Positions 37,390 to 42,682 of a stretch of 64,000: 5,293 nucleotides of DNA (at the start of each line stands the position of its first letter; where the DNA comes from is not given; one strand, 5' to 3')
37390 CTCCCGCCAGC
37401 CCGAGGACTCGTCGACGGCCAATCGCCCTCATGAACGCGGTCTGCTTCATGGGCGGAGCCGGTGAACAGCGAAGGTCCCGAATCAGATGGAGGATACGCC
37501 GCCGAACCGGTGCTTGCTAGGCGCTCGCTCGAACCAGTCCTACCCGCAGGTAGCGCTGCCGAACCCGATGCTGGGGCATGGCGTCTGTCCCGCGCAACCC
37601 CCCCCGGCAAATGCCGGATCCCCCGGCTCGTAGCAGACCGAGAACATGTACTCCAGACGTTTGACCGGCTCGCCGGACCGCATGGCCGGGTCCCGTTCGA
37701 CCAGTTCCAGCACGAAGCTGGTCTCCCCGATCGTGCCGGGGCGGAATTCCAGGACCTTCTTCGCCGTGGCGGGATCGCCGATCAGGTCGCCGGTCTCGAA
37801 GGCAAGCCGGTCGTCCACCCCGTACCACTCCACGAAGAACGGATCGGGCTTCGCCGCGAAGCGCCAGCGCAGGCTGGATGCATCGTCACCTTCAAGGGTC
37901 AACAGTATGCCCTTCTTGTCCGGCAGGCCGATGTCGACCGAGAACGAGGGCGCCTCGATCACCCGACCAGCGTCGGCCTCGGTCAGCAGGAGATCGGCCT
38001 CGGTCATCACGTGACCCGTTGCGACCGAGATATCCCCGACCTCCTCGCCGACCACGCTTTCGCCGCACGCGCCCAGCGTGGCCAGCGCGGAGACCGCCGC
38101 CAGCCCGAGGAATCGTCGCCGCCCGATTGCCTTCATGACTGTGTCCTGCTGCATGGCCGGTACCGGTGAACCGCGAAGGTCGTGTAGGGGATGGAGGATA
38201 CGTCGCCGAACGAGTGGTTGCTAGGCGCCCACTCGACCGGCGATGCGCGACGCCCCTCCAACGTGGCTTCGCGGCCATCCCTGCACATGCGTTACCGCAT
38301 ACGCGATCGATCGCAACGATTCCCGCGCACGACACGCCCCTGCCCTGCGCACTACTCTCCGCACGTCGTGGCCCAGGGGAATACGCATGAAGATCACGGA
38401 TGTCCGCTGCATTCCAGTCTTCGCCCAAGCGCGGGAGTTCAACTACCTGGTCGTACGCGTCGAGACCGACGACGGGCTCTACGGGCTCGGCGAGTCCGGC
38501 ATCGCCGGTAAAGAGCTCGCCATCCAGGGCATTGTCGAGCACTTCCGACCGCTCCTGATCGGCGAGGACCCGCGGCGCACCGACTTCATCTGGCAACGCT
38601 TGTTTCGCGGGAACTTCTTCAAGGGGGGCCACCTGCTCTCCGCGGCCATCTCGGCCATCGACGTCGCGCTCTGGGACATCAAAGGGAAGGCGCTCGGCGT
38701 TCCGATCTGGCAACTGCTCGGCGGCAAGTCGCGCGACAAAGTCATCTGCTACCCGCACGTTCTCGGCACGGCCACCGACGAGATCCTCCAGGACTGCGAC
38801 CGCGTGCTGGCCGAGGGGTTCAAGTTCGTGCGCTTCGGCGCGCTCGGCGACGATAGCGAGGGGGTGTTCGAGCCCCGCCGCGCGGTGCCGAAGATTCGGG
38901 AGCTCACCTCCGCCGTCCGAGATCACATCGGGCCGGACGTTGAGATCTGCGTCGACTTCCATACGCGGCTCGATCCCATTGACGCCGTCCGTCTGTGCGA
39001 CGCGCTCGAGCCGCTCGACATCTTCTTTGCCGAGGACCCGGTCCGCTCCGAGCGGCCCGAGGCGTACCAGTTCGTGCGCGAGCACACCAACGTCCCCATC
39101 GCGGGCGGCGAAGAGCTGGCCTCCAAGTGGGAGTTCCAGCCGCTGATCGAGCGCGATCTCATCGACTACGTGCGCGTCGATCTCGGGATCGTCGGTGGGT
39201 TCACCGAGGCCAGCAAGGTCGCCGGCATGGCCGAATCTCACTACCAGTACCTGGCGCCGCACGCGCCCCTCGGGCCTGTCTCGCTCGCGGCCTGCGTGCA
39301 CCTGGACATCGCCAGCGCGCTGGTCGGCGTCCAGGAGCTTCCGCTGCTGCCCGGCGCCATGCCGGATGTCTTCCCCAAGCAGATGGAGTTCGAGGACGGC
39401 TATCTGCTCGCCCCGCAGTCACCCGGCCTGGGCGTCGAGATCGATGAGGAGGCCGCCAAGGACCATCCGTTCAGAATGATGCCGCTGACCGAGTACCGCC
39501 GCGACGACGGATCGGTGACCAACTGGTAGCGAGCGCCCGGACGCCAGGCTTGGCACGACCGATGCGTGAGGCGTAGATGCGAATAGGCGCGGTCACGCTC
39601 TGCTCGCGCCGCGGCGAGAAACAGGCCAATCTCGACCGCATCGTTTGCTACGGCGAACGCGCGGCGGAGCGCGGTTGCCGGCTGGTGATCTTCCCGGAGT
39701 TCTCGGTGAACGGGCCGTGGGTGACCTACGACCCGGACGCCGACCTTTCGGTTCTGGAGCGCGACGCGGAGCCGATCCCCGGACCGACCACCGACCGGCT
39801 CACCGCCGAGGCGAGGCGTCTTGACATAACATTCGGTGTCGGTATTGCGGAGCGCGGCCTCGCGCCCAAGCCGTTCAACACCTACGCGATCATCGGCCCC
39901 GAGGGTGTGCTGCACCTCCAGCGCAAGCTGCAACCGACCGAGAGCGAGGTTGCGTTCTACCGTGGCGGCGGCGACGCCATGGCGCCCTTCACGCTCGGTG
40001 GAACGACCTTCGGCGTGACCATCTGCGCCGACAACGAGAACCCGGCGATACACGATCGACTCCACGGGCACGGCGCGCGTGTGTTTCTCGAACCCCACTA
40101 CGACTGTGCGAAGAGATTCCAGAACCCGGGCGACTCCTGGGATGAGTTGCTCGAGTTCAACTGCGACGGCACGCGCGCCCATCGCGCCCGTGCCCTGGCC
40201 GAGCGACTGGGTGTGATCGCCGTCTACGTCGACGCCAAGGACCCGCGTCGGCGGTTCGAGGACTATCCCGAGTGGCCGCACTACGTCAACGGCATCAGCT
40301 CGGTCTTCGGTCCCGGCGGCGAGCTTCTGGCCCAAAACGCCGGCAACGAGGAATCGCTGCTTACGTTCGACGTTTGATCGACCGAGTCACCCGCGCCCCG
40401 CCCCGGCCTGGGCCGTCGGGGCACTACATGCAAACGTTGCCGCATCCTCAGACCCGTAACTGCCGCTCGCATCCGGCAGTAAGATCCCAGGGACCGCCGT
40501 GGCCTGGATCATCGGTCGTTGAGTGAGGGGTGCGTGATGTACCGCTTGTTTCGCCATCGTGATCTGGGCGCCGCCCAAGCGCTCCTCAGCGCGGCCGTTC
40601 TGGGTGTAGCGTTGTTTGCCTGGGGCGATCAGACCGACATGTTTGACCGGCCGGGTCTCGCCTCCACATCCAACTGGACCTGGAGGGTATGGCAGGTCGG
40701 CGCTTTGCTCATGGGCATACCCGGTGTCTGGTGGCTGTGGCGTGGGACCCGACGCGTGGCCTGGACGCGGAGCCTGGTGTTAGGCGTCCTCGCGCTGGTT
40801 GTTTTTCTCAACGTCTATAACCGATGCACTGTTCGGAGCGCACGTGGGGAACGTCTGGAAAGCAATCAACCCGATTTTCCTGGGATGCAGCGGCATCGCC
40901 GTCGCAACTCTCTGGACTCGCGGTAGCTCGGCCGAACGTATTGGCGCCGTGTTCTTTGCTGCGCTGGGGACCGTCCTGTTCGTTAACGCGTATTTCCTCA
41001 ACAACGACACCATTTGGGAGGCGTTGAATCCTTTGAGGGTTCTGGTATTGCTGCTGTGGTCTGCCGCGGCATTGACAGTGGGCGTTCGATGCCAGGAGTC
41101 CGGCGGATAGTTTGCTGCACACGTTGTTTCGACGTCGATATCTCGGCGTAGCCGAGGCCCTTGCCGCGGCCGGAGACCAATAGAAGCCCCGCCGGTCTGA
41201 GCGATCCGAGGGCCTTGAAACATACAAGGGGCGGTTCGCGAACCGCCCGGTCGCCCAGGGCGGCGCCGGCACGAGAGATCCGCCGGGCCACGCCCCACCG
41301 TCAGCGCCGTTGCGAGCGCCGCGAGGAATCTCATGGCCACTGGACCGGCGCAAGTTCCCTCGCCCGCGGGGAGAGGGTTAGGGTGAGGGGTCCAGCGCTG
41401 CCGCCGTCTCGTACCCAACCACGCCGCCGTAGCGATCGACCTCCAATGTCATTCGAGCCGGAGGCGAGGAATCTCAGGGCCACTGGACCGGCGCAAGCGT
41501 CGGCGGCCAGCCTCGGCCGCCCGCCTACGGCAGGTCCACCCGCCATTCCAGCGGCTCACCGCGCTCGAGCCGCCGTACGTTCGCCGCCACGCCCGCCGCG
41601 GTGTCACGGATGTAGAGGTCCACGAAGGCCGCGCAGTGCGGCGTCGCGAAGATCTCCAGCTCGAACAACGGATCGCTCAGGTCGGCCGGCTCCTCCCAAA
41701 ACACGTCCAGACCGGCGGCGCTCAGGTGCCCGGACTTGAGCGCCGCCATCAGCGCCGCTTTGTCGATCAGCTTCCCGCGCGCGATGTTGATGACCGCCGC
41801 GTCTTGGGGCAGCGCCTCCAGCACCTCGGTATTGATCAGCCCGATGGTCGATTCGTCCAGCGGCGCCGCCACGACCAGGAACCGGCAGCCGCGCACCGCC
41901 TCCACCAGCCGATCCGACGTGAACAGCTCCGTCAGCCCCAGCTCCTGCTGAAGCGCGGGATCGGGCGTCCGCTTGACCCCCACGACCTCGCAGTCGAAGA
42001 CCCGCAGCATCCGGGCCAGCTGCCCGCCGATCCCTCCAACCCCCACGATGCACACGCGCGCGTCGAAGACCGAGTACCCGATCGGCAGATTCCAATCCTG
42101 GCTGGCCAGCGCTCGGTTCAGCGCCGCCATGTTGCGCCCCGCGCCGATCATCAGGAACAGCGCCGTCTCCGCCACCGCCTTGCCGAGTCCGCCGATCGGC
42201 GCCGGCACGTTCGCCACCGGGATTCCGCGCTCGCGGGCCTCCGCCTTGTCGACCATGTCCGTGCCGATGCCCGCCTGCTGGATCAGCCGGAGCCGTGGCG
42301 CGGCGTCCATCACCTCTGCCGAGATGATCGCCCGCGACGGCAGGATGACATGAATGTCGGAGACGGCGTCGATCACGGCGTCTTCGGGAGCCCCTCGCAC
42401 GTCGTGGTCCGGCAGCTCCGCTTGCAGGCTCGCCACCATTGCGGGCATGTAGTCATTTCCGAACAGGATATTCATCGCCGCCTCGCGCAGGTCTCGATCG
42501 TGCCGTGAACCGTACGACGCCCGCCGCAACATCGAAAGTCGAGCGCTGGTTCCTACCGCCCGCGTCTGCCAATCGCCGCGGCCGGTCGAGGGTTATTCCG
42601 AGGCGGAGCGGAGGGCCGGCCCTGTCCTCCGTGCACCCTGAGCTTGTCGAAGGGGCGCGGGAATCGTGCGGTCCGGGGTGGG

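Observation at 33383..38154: Expanded family of small secreted Tat/lipobox proteins of unknown function, embedded in and co-transcribed with glycoside-hydrolase-like genes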

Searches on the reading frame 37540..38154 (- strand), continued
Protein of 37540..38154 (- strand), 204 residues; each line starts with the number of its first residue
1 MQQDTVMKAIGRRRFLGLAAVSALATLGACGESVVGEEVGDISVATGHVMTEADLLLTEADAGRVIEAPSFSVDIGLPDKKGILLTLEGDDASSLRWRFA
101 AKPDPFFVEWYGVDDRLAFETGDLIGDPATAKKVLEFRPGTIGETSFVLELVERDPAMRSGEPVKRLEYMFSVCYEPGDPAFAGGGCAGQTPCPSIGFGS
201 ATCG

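Call 48: fold_search(model_id=the predicted structure, library=pdb)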
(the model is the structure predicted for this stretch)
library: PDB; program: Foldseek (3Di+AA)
matches with E <= 10: 1512; with E <= 0.001: 14
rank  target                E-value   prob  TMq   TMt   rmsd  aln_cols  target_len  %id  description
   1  3m86_B                2.2e-07  1.00  0.40  0.74   4.5       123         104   14  Crystal structure of the cysteine protease inhibitor, EhICP2, from Entamoeba histolytica (released 2011-02-02)
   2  3m88_B                5.1e-07  1.00  0.40  0.74   5.3       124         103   13  Crystal structure of the cysteine protease inhibitor, EhICP2, from Entamoeba histolytica (released 2011-02-02)
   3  3m86_A                5.1e-07  1.00  0.40  0.69   7.1       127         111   13  Crystal structure of the cysteine protease inhibitor, EhICP2, from Entamoeba histolytica (released 2011-02-02)
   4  3m88_A                1.4e-06  1.00  0.38  0.66   6.9       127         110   16  Crystal structure of the cysteine protease inhibitor, EhICP2, from Entamoeba histolytica (released 2011-02-02)
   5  6cjz_MODEL_1_A        2.0e-05  1.00  0.32  0.57   6.9       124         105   16  Solution Structure of Amebosin (released 2019-02-06)
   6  2nqd_A                9.7e-05  1.00  0.39  0.67   6.7       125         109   13  Crystal structure of cysteine protease inhibitor, chagasin, in complex with human cathepsin L (released 2007-07-24)
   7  2nnr_A                3.3e-04  1.00  0.37  0.64   6.3       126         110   12  Crystal structure of chagasin, cysteine protease inhibitor from Trypanosoma cruzi (released 2007-07-24)
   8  2h7w_B                4.2e-04  1.00  0.37  0.65   6.2       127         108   12  Crystal structure of Chagasin, the endogenous cysteine-protease inhibitor from Trypanosoma cruzi (released 2006-10-10)
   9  2h7w_A                5.4e-04  1.00  0.37  0.65   6.2       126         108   12  Crystal structure of Chagasin, the endogenous cysteine-protease inhibitor from Trypanosoma cruzi (released 2006-10-10)
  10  7d5v_A                6.1e-04  1.00  0.36  0.14   4.7       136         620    9  Structure of the C646A mutant of peptidylarginine deiminase type III (PAD3) (released 2021-06-02)
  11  9dol                  8.7e-04  0.99  0.30  0.12   6.3       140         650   11  Potent inhibition of the protein arginine deiminases (PAD1-4) by targeting a Ca2+ dependent allosteric binding site (released 2025-05-28)
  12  4n20                  9.3e-04  0.99  0.31  0.12   6.2       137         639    9  Crystal structure of Protein Arginine Deiminase 2 (0 mM Ca2+) (released 2015-02-04)
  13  2oul_B                9.9e-04  1.00  0.37  0.65   6.2       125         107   10  The Structure of Chagasin in Complex with a Cysteine Protease Clarifies the Binding Mode and Evolution of a New Inhibi (released 2008-02-26)
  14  7d4y_A                9.9e-04  0.91  0.21  0.09  11.7       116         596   14  Structure of human wild-type peptidylarginine deiminase type III (PAD3) (released 2021-06-02)
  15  4n2h                  1.1e-03  0.99  0.30  0.12   6.2       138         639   10  Crystal structure of Protein Arginine Deiminase 2 (D177A, 0 mM Ca2+) (released 2015-02-04)
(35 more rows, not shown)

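Call 53: find_encoding_contigs(protein=P0092, flank=8000, max_places=2)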
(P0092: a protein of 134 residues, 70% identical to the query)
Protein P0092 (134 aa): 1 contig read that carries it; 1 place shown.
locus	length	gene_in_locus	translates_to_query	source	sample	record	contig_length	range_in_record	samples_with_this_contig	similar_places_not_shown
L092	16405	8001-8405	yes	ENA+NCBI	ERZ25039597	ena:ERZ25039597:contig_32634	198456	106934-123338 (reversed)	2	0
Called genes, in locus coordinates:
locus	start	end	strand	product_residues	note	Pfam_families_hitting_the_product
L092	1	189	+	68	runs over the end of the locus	-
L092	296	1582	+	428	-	PF26095:CC_Bre1 (faint)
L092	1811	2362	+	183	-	PF01551:Peptidase_M23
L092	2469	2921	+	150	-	-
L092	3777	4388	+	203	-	PF00067:p450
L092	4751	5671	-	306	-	PF00753:Lactamase_B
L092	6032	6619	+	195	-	PF01546:Peptidase_M20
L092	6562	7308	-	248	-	-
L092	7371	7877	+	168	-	PF00106:adh_short, PF13561:adh_short_C2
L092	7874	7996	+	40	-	-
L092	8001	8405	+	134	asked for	PF09394:Inhibitor_I42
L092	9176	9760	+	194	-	-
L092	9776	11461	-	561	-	PF00441:Acyl-CoA_dh_1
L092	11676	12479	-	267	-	PF03976:PPK2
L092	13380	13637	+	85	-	-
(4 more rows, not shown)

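Call 72: list_cluster_members(proteins=[P0031, P0041, P0053, P0057, P0002, P0003, P0007, P0039, P0049, P0032])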
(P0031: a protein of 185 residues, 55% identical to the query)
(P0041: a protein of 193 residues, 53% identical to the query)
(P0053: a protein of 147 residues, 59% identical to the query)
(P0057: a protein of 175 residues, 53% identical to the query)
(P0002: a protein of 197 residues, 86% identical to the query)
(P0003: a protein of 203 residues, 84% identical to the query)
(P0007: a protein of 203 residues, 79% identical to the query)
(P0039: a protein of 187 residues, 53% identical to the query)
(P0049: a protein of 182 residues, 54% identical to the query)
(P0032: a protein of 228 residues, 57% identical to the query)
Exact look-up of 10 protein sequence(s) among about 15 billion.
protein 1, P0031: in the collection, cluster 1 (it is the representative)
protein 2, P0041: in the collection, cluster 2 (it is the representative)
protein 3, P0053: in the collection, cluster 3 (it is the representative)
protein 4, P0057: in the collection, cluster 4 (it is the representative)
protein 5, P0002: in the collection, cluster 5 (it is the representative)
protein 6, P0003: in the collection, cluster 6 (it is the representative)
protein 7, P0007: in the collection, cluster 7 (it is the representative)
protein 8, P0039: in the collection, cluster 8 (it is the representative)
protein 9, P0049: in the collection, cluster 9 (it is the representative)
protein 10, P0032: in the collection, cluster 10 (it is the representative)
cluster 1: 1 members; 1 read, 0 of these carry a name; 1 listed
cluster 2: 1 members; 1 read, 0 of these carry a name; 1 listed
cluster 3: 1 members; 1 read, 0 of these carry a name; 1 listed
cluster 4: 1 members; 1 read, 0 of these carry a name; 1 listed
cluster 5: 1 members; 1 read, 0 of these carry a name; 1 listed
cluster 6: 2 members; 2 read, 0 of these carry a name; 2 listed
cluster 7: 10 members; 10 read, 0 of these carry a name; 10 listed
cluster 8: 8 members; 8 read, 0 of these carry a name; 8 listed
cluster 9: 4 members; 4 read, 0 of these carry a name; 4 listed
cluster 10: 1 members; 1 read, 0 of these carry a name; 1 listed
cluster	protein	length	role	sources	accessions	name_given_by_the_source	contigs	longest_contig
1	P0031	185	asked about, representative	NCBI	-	-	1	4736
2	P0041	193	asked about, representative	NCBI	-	-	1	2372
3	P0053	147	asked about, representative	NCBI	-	-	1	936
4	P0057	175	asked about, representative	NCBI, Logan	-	-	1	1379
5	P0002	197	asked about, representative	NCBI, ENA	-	-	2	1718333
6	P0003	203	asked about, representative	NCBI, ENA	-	-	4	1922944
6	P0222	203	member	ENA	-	-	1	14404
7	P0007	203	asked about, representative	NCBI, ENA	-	-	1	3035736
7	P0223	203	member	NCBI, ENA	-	-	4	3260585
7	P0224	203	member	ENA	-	-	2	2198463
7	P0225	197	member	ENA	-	-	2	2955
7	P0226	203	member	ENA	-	-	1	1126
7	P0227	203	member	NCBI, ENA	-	-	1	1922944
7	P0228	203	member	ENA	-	-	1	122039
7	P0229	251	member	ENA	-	-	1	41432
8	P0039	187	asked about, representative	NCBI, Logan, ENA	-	-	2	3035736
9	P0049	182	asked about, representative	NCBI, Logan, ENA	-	-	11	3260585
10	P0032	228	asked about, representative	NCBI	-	-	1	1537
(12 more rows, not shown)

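Call 79: find_encoding_contigs(protein=P0039, flank=6000, max_places=1)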
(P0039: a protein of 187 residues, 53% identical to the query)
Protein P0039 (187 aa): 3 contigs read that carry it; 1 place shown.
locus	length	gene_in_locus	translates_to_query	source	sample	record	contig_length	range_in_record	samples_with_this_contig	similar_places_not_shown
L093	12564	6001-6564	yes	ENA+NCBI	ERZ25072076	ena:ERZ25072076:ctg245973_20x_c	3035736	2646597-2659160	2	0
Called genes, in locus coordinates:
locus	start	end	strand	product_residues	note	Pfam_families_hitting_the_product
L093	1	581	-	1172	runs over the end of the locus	PF17132:Glyco_hydro_106, PF02837:Glyco_hydro_2_N (faint), PF08531:Bac_rhamnosid_N (faint), PF22666:Glyco_hydro_2_N2 (weak)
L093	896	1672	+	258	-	PF13489:Methyltransf_23 (weak), PF13649:Methyltransf_25, PF13847:Methyltransf_31, PF08241:Methyltransf_11, PF08242:Methyltransf_12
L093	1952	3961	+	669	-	PF11974:bMG3 (faint), PF13620:CarboxypepD_reg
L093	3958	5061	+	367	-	PF13177:DNA_pol3_delta2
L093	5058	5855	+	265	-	PF04468:PSP1, PF28472:PSP1_3rd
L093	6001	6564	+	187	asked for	-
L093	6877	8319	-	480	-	PF03951:Gln-synt_N, PF00120:Gln-synt_C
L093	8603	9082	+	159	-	PF08239:SH3_3 (weak)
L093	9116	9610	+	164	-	PF00782:DSPc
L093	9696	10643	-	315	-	PF01073:3Beta_HSD (weak), PF01370:Epimerase, PF13460:NAD_binding_10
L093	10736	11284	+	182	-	PF00156:Pribosyltran (weak)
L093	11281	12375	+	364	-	PF01820:Dala_Dala_lig_N, PF02786:CPSase_L_D2, PF02222:ATP-grasp, PF07478:Dala_Dala_lig_C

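Call 80: find_encoding_contigs(protein=P0049, flank=6000, max_places=1)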
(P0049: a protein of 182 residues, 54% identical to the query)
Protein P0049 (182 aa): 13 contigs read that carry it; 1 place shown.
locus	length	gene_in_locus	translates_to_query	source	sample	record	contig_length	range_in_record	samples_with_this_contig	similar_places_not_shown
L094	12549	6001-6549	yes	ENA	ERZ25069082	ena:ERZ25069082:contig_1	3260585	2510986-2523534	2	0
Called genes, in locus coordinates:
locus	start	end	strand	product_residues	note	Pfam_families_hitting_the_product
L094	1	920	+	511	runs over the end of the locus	PF13416:SBP_bac_8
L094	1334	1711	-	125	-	-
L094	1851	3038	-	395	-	PF02746:MR_MLE_N, PF13378:MR_MLE_C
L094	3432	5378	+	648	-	PF25837:Apionate_lact_N, PF25838:Apionate_lact_M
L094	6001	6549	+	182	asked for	-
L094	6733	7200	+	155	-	PF10604:Polyketide_cyc2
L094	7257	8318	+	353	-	PF02615:Ldh_2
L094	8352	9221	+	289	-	PF04909:Amidohydro_2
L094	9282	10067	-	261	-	PF03692:CxxCxxCC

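Call 81: find_encoding_contigs(protein=P0062, flank=6000, max_places=1)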
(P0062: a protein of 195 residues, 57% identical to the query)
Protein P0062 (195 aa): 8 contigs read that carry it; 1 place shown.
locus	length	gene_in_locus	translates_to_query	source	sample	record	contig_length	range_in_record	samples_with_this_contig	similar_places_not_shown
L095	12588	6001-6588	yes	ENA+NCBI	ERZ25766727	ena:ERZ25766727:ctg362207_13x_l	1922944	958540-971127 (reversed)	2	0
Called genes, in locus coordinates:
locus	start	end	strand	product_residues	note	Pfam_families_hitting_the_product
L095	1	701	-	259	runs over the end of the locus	PF03328:HpcH_HpaI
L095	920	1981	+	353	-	PF02615:Ldh_2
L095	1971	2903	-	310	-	PF00701:DHDPS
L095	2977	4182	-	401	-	PF08240:ADH_N, PF16912:Glu_dehyd_C, PF00107:ADH_zinc_N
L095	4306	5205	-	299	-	PF10517:DM13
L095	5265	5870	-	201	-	-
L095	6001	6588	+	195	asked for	-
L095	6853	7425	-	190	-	-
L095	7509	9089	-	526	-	-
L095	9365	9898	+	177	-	-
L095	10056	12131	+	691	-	PF14871:GHL6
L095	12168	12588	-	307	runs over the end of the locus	PF03069:FmdA_AmdA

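Call 82: find_encoding_contigs(protein=P0030, flank=6000, max_places=1)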
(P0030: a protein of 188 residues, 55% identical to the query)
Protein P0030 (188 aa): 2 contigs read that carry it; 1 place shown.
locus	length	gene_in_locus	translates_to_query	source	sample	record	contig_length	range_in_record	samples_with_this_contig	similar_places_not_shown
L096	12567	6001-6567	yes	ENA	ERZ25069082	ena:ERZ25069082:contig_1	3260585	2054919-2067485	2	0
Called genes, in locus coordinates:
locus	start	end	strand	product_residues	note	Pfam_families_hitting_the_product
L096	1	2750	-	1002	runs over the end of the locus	-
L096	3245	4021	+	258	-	PF03328:HpcH_HpaI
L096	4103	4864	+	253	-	PF00106:adh_short, PF08659:KR, PF13561:adh_short_C2, PF23441:SDR (weak)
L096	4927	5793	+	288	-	PF05721:PhyH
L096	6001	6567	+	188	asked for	-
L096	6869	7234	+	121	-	PF00903:Glyoxalase (weak), PF18029:Glyoxalase_6 (weak)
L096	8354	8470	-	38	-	-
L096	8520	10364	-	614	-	PF20736:Glyco_hydro127M (weak)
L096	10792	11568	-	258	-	-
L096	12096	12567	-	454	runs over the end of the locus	PF12323:HTH_OrfB_IS605, PF01385:OrfB_IS605, PF07282:Cas12f1-like_TNB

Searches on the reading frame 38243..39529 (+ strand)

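Call 18: search_protein_families(library=pfam, max_evalue=0.001, proteins=[window:38243-39529:+])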
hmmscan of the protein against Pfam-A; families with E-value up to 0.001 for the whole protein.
window:38243-39529:+ (428 aa): 2 families
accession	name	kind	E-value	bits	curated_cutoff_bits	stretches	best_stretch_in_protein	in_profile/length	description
PF13378.12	MR_MLE_C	-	5.4e-53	180.4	29.4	1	183-404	4-219/219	Enolase C-terminal domain-like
PF02746.21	MR_MLE_N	-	1.3e-22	80.6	22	1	65-160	25-117/117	Mandelate racemase / muconate lactonizing enzyme, N-terminal domain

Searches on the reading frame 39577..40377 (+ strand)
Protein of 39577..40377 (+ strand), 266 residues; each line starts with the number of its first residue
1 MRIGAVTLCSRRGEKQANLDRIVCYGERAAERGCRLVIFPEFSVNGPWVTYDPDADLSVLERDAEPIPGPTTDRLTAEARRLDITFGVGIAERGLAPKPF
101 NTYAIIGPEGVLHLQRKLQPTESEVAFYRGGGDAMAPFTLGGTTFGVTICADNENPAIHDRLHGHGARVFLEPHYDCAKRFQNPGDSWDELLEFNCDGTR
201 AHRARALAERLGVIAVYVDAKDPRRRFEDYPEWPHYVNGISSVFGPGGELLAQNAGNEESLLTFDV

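Call 18: search_protein_families(library=pfam, max_evalue=0.001, proteins=[window:39577-40377:+])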
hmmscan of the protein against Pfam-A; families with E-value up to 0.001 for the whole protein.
window:39577-40377:+ (266 aa): 1 family
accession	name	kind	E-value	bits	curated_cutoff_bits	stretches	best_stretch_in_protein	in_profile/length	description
PF00795.27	CN_hydrolase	-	1.6e-22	80.5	23.2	1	2-265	1-245/256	Carbon-nitrogen hydrolase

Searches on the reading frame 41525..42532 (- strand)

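Call 18: search_protein_families(library=pfam, max_evalue=0.001, proteins=[window:41525-42532:-])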
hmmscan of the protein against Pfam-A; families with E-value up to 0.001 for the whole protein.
window:41525-42532:- (335 aa): 2 families
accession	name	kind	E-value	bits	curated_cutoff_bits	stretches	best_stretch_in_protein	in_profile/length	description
PF02826.25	2-Hacid_dh_C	-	1.6e-41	142.1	25.1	1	126-301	2-178/178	D-isomer specific 2-hydroxyacid dehydrogenase, NAD binding domain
PF00389.36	2-Hacid_dh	-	2.4e-17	63.3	24.6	1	29-332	8-133/134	D-isomer specific 2-hydroxyacid dehydrogenase, catalytic domain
